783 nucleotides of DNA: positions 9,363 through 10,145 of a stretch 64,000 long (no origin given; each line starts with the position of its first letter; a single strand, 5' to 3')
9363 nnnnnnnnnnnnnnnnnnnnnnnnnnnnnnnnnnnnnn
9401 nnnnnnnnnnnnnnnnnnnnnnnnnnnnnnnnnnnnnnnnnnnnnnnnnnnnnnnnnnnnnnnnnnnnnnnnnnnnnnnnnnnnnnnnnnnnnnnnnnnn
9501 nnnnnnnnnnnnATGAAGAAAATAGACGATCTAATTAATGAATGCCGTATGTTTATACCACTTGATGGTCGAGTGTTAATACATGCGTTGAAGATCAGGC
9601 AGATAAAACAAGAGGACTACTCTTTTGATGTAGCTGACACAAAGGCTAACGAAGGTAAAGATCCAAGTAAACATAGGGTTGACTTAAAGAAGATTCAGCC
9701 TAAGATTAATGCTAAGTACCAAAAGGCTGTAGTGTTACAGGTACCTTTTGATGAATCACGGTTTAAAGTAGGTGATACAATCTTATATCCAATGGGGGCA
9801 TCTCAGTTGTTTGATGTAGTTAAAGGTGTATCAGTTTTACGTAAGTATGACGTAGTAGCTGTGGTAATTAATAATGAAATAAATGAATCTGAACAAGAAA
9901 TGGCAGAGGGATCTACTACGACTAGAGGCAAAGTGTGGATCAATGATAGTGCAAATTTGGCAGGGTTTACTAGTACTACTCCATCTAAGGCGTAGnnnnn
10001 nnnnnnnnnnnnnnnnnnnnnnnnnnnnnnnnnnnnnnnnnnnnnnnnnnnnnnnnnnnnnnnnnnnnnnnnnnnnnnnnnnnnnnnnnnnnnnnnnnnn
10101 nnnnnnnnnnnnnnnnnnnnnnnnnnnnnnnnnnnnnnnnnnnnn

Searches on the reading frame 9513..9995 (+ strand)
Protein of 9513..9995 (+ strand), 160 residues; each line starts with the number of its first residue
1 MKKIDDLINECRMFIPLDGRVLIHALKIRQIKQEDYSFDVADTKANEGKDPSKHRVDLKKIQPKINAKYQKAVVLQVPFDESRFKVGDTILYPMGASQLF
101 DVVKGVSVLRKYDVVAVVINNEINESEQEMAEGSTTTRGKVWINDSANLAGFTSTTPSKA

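Call 14: search_protein_families(library=phrogs, proteins=[window:9513-9995:+], max_evalue=0.001)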
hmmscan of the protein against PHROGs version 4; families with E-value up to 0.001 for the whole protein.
window:9513-9995:+ (160 aa): 0 families

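Call 17: find_related_loci(query=window:9513-9995:+, collection=viral_contigs, flank=6000)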
Query window:9513-9995:+ (160 aa) in viral_contigs; peptide patterns used: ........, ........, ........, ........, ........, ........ (x = any residue, [..] = any of these).
15 stretches matched a pattern, but none encodes a relative of the query by tblastn (E <= 1e-3).

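Call 26: find_encoding_contigs(protein=window:9513-9995:+, flank=4000, max_places=10)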
Protein window:9513-9995:+ (160 aa): 1 contig read that carries it; 1 place shown.
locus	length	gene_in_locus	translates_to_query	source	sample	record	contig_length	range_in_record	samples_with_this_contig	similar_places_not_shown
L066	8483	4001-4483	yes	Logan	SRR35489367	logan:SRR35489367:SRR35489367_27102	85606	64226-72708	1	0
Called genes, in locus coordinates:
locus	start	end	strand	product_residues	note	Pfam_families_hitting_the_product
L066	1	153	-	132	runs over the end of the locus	-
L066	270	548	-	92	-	-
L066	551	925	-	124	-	-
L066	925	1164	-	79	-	-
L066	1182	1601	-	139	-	-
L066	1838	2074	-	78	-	-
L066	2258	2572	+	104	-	-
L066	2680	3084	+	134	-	-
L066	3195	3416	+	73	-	-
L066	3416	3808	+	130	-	-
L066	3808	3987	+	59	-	-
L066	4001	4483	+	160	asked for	-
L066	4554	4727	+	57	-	-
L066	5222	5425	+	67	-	-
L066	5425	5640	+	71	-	-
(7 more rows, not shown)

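Call 27: find_homologous_proteins(query=window:9513-9995:+, max_evalue=0.001)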
Query window:9513-9995:+ (160 aa): 42 proteins with E <= 0.001 among 68 candidates.
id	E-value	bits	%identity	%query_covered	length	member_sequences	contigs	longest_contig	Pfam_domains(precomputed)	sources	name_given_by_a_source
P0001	8.3e-99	345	100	100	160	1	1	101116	-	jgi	jgi:hypothetical protein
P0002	4.9e-63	229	68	94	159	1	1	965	-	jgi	jgi:hypothetical protein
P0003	9.0e-63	228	66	96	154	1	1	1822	-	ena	-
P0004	9.8e-62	225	68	97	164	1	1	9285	-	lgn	-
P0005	2.3e-61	224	66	99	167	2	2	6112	-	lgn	-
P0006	8.4e-60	219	77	78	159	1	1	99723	-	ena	-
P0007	7.5e-59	216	75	79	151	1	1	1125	-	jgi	jgi:hypothetical protein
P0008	8.9e-59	215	72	86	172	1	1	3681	-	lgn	-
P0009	1.3e-58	215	76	78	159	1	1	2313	-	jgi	jgi:hypothetical protein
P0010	1.5e-58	215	65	95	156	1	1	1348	-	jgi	jgi:hypothetical protein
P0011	7.9e-58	212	66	96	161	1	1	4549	-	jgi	jgi:hypothetical protein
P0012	6.7e-57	209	73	78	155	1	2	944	-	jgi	jgi:hypothetical protein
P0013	1.2e-56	209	62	96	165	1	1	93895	-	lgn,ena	-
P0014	1.7e-56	208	70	83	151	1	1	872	-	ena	-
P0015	4.0e-56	207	75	79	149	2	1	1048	-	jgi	jgi:hypothetical protein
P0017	2.4e-55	204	74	77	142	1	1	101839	-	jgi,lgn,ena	-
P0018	1.1e-54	202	63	94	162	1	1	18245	-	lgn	-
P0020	3.6e-54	201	60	96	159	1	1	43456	-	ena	-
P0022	7.8e-54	199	70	78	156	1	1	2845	-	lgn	-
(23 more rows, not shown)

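Call 28: find_encoding_contigs(protein=P0001, flank=3000, max_places=4)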
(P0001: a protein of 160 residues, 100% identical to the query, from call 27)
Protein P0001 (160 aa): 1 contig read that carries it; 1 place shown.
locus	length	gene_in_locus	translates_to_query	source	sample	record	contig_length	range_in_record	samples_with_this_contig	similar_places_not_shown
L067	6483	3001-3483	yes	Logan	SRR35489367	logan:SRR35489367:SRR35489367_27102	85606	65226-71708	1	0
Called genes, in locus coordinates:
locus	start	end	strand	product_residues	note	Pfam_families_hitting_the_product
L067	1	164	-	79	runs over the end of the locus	-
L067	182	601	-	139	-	-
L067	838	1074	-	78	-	-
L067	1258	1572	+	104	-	-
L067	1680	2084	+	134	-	-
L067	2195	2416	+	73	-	-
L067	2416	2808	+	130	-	-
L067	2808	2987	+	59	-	-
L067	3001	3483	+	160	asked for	-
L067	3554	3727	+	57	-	-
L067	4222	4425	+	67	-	-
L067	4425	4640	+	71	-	-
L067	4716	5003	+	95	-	-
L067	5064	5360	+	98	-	-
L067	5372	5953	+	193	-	-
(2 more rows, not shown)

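Call 29: find_encoding_contigs(protein=P0006, flank=3000, max_places=4)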
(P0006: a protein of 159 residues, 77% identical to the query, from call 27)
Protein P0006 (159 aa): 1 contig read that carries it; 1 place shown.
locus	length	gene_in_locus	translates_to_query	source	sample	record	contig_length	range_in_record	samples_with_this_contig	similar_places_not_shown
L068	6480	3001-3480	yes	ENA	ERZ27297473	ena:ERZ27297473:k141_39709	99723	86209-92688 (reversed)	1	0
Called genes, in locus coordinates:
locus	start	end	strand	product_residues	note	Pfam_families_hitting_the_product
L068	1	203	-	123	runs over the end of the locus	-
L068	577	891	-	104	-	-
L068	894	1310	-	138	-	-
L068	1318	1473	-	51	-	-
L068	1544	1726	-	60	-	-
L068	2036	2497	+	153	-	-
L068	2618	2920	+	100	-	-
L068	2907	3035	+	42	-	-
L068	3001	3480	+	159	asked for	-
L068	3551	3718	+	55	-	-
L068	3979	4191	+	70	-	-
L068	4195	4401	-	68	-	-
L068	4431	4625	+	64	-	-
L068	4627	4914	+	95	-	-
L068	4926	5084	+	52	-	-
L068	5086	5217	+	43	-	-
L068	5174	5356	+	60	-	-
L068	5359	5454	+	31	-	-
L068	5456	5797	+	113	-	-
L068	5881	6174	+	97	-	-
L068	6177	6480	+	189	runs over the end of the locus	-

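Call 30: find_encoding_contigs(protein=P0004, flank=3000, max_places=4)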
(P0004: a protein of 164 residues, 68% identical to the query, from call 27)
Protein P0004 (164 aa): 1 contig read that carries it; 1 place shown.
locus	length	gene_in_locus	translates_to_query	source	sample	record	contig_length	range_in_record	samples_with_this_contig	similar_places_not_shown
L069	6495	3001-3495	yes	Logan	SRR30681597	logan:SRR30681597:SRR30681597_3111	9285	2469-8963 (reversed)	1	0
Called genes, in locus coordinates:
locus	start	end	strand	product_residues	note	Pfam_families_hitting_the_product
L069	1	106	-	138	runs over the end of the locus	-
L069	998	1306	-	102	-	-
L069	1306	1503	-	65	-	-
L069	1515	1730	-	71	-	-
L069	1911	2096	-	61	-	-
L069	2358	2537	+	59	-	-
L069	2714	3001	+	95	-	-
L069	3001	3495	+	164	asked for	-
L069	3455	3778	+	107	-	-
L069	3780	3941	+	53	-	-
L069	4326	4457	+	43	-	-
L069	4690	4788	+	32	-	-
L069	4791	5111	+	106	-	-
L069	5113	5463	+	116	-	-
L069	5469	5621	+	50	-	-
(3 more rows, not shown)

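Call 31: find_encoding_contigs(protein=P0005, flank=3000, max_places=4)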
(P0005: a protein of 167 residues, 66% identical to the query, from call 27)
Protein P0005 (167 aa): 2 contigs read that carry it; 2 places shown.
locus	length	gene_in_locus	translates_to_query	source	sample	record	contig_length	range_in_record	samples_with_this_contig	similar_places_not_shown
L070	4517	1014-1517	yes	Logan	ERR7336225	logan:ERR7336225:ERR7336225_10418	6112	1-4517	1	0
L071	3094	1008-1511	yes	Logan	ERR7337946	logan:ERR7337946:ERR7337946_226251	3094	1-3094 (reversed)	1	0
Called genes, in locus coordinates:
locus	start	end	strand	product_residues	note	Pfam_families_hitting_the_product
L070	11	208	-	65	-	-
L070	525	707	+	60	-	-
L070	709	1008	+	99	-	-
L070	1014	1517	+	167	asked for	-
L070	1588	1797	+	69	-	-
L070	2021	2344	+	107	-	-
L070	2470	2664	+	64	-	-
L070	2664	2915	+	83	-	-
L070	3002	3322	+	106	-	-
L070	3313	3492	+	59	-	-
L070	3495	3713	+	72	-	-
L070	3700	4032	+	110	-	-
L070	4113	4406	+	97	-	-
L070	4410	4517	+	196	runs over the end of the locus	-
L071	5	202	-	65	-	-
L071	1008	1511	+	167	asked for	-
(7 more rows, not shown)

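Call 38: find_encoding_contigs(protein=P0013, flank=3000, max_places=3)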
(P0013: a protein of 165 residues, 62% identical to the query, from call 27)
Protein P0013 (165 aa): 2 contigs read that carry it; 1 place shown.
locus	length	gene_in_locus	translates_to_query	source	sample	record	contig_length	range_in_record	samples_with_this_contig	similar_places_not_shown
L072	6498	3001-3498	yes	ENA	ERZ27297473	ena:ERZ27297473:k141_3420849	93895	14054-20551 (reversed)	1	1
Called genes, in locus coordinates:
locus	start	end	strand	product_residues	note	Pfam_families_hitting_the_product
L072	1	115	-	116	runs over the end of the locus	-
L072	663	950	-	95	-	-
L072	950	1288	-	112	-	PF03118:RNA_pol_A_CTD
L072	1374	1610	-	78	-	-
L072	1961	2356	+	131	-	-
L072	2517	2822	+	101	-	-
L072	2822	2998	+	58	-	-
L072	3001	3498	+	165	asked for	-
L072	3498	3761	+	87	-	-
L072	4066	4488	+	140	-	-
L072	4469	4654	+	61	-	-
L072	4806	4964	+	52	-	-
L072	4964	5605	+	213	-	PF02511:Thy1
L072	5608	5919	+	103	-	PF18909:dGTP_diPhyd_N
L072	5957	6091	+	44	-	-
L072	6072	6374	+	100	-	-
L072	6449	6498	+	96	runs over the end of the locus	-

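Call 39: find_encoding_contigs(protein=P0017, flank=3000, max_places=3)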
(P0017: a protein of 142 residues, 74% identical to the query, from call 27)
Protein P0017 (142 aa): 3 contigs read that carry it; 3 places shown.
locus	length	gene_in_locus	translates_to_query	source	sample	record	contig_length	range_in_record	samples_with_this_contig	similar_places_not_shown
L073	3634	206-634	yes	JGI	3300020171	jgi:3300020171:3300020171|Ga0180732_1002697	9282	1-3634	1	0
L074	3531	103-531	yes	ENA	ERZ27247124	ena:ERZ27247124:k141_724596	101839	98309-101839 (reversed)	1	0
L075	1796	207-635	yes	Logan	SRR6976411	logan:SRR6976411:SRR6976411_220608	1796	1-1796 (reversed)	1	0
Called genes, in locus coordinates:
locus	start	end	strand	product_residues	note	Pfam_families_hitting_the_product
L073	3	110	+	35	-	?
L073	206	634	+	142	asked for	-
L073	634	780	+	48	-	-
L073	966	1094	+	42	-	-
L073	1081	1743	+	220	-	PF08774:VRR_NUC (weak)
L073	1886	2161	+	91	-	-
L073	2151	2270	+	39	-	-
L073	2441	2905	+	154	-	-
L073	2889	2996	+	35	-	-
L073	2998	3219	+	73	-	-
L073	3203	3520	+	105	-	-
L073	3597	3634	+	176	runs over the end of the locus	-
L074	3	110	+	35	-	?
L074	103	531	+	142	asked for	-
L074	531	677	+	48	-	-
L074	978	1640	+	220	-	PF08774:VRR_NUC (weak)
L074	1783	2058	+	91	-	-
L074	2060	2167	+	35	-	-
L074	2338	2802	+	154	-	-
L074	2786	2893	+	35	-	-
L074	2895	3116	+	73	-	-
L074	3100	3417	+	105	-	-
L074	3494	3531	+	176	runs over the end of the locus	-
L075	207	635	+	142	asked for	-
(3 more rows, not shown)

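Call 40: find_encoding_contigs(protein=P0018, flank=3000, max_places=3)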
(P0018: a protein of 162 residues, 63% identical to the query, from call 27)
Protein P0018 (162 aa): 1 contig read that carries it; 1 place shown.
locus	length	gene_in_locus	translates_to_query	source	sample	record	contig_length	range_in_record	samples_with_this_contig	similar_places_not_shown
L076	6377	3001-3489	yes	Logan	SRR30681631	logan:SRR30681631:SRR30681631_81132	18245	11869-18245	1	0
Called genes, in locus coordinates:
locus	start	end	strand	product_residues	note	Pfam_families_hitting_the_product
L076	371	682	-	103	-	-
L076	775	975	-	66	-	-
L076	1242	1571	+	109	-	-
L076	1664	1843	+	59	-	-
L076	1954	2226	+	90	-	-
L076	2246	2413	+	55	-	-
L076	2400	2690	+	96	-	-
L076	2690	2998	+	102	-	-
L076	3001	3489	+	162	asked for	-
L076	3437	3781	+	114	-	-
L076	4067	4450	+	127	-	-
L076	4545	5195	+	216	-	PF02511:Thy1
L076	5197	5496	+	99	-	PF18909:dGTP_diPhyd_N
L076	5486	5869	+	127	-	-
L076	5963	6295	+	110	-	-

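Call 41: find_encoding_contigs(protein=P0020, flank=3000, max_places=3)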
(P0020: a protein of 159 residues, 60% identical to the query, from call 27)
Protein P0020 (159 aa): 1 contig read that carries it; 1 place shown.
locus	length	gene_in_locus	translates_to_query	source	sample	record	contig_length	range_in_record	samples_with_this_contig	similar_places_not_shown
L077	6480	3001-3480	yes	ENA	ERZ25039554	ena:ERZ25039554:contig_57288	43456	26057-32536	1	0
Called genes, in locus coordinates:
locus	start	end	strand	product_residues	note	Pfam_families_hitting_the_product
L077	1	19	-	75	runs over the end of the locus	-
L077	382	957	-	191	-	-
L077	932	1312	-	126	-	-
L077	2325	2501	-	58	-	-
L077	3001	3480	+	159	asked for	-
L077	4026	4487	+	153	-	-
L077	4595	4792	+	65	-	-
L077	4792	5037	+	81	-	-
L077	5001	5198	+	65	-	-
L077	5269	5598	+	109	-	-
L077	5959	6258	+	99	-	-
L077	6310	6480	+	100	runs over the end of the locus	-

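Call 46: find_related_loci(query=A2, collection=metagenome_contigs, flank=3000)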
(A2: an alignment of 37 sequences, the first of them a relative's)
Query A2 (160 aa) in metagenome_contigs; peptide patterns used: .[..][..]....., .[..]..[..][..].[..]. (x = any residue, [..] = any of these).
211 stretches matched a pattern; 3 encode a relative of the query (tblastn E <= 1e-3); 3 distinct loci.
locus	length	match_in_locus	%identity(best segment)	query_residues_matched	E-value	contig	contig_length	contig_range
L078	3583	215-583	74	2-124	1e-62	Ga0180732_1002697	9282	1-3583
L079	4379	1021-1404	65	1-126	5e-57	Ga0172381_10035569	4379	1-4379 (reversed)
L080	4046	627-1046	61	2-137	1e-55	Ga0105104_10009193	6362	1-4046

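Call 47: find_related_loci(query=A2, collection=viral_contigs, flank=3000)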
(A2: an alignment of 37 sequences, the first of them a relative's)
Query A2 (160 aa) in viral_contigs; peptide patterns used: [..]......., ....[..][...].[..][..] (x = any residue, [..] = any of these).
46 stretches matched a pattern; 2 encode a relative of the query (tblastn E <= 1e-3); 2 distinct loci.
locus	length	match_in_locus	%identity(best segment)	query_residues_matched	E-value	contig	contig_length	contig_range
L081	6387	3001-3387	64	2-129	5e-56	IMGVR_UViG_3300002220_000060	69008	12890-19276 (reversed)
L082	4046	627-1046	61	2-137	1e-55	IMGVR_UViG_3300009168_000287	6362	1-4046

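Call 84: find_encoding_contigs(protein=P0008, flank=3000, max_places=3)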
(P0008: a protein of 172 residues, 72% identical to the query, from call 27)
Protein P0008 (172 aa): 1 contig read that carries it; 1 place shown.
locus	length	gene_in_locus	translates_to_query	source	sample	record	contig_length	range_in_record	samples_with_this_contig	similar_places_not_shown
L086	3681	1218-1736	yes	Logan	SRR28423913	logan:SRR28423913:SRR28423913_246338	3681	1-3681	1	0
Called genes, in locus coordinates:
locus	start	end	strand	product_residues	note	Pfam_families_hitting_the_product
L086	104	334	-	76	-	-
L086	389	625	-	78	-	-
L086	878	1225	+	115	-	-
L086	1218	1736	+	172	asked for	-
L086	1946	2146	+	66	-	-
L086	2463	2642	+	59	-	-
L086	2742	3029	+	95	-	-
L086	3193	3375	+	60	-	-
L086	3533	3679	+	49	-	?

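Call 85: find_encoding_contigs(protein=P0022, flank=3000, max_places=3)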
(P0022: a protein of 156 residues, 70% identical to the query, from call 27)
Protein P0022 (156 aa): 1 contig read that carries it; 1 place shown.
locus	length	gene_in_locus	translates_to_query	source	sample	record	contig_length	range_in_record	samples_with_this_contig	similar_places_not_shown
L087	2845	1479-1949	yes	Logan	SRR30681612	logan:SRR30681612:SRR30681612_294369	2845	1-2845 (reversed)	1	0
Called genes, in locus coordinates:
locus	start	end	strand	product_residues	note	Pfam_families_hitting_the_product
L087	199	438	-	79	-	-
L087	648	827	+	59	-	-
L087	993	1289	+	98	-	-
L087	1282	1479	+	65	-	-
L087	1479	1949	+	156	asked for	-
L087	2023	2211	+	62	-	-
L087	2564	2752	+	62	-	-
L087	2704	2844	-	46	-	?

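Call 101: search_protein_families(library=pfam, proteins=[L072:4066-4488:+, L079:2104-2616:+, L074:978-1640:+, L068:4012-4191:+, L087:2564-2752:+, window:9513-9995:+], max_evalue=0.05)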
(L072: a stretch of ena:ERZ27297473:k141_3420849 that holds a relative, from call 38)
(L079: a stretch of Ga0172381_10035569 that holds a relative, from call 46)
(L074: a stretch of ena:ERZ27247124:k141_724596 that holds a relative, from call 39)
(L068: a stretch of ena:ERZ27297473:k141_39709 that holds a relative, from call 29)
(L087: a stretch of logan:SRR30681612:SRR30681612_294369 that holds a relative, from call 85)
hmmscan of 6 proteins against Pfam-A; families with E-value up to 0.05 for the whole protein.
L072:4066-4488:+ (140 aa): 0 families

L079:2104-2616:+ (170 aa): 2 families
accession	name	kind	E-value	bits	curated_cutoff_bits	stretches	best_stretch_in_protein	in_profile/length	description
PF01844.29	HNH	-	0.00078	20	21.4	1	35-77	1-45/47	HNH endonuclease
PF02821.22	Staphylokinase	-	0.02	15.7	25.1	0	83-146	46-111/131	Staphylokinase/Streptokinase family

L074:978-1640:+ (220 aa): 1 family
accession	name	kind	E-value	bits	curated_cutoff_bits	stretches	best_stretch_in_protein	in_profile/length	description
PF08774.17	VRR_NUC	-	1.2e-06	29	23.8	1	70-123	55-113/116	VRR-NUC domain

L068:4012-4191:+ (59 aa): 1 family
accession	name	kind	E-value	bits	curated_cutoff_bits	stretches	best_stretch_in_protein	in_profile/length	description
PF04775.20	Bile_Hydr_Trans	-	0.013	15.8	27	1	21-56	56-90/126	Acyl-CoA thioester hydrolase/BAAT N-terminal region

L087:2564-2752:+ (62 aa): 0 families

window:9513-9995:+ (160 aa): 0 families

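Call 106: search_solved_structures(query=A2, max_evalue=1)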
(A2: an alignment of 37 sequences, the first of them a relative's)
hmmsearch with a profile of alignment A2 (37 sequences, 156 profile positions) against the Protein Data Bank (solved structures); distinct sequences matched with E-value up to 1: 0.
